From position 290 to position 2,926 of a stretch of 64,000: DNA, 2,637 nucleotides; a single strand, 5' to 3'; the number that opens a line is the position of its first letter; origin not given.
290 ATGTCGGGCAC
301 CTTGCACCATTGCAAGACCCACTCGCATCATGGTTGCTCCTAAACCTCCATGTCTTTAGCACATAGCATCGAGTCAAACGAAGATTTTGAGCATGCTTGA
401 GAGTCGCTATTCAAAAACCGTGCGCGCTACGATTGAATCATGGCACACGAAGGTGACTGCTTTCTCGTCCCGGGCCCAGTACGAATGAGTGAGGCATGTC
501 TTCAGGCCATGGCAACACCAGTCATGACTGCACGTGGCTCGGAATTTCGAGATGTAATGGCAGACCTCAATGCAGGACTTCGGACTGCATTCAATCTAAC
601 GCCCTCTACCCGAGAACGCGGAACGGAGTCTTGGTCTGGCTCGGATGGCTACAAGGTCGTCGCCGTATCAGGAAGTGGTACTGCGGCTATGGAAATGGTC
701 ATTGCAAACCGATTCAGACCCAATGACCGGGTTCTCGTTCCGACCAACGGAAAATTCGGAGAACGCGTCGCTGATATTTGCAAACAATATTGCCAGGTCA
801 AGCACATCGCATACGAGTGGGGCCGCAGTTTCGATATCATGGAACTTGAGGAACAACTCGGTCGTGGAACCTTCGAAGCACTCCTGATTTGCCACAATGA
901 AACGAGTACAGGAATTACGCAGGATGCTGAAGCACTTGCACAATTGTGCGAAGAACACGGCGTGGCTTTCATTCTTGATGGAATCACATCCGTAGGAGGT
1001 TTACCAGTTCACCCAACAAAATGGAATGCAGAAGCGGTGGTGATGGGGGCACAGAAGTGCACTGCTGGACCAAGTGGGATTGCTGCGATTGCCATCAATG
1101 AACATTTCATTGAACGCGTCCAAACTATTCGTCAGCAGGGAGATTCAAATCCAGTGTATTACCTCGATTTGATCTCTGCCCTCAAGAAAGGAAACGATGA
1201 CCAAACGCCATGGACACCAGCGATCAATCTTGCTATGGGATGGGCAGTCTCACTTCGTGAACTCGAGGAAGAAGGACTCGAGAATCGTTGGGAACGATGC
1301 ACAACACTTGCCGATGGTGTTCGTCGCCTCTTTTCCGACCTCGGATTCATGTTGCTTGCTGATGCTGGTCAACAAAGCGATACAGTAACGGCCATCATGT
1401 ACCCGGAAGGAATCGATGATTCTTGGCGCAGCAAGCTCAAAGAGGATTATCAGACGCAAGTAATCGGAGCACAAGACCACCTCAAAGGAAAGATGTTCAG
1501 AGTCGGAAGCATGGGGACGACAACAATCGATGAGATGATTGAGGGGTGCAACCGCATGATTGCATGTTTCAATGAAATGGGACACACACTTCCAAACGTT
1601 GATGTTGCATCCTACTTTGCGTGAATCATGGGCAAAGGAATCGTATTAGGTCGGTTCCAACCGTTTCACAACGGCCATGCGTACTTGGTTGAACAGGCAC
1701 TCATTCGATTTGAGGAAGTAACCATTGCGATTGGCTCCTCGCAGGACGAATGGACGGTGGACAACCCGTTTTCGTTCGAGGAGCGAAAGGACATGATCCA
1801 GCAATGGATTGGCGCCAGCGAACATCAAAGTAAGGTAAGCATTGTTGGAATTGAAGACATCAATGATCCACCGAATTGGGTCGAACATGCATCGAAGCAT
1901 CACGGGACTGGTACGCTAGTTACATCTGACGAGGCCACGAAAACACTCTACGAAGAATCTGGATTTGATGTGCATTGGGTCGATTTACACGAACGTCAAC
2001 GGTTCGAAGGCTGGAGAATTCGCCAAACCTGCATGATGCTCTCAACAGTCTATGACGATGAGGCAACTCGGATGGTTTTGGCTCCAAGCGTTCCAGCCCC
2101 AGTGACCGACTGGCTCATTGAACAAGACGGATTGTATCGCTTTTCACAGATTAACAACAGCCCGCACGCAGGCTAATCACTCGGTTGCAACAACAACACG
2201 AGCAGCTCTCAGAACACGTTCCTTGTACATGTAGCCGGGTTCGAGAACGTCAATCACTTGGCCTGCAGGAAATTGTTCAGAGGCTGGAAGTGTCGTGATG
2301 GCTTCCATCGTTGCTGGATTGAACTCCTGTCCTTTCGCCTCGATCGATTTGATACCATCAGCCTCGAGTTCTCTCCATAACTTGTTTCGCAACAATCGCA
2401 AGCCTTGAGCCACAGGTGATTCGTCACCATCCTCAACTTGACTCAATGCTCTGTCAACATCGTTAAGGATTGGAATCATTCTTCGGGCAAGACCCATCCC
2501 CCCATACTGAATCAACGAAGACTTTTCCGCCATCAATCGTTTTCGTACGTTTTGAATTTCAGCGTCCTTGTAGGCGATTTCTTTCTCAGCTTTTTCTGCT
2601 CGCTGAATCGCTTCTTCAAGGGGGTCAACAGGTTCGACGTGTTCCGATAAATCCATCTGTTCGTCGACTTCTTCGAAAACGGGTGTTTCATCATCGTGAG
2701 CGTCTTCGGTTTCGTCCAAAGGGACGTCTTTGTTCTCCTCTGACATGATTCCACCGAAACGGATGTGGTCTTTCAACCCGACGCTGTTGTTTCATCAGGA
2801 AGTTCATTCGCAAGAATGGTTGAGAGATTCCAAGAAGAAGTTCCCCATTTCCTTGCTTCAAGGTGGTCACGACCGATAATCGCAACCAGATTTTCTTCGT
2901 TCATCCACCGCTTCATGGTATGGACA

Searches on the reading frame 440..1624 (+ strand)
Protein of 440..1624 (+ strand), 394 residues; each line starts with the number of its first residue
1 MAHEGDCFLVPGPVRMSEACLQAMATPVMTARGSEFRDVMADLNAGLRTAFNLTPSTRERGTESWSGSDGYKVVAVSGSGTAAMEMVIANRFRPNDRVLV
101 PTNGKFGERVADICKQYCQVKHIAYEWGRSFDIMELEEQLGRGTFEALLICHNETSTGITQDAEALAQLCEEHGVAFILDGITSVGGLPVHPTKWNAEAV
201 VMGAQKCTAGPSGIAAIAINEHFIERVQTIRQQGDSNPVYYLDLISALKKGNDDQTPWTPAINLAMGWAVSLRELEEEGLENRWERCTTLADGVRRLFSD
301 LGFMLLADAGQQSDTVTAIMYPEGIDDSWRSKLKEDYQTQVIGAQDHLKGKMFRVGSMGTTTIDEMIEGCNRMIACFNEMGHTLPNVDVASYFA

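Call 9: search_protein_families(library=pfam, proteins=[window:440-1624:+], max_evalue=0.001)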
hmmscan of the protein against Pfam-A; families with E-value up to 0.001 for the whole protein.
window:440-1624:+ (394 aa): 1 family
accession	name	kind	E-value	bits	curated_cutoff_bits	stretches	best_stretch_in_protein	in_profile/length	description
PF00266.25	Aminotran_5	-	1.2e-21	77.6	21.5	1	64-320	55-315/371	Aminotransferase class-V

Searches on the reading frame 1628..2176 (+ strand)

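Call 9: search_protein_families(library=pfam, proteins=[window:1628-2176:+], max_evalue=0.001)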
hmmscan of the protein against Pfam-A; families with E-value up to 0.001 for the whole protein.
window:1628-2176:+ (182 aa): 2 families
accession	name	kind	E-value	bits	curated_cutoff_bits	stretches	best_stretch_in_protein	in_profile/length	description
PF01467.32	CTP_transf_like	-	8.9e-13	49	21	1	6-128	2-109/133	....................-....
PF08218.17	Citrate_ly_lig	-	0.0001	22.5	20.9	1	11-61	9-54/182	Citrate lyase ligase C-terminal domain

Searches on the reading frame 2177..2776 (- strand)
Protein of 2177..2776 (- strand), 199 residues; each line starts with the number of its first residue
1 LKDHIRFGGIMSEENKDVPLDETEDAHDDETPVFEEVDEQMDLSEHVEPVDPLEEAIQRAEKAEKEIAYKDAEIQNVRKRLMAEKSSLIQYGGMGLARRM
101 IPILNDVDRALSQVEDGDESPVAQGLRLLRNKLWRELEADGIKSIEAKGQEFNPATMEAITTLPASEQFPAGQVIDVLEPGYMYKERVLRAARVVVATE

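Call 9: search_protein_families(library=pfam, proteins=[window:2177-2776:-], max_evalue=0.001)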
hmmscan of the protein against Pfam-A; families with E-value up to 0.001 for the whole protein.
window:2177-2776:- (199 aa): 1 family
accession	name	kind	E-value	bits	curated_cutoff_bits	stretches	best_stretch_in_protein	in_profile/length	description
PF01025.24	GrpE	-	1.1e-35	123.2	25.8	1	53-197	20-164/165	GrpE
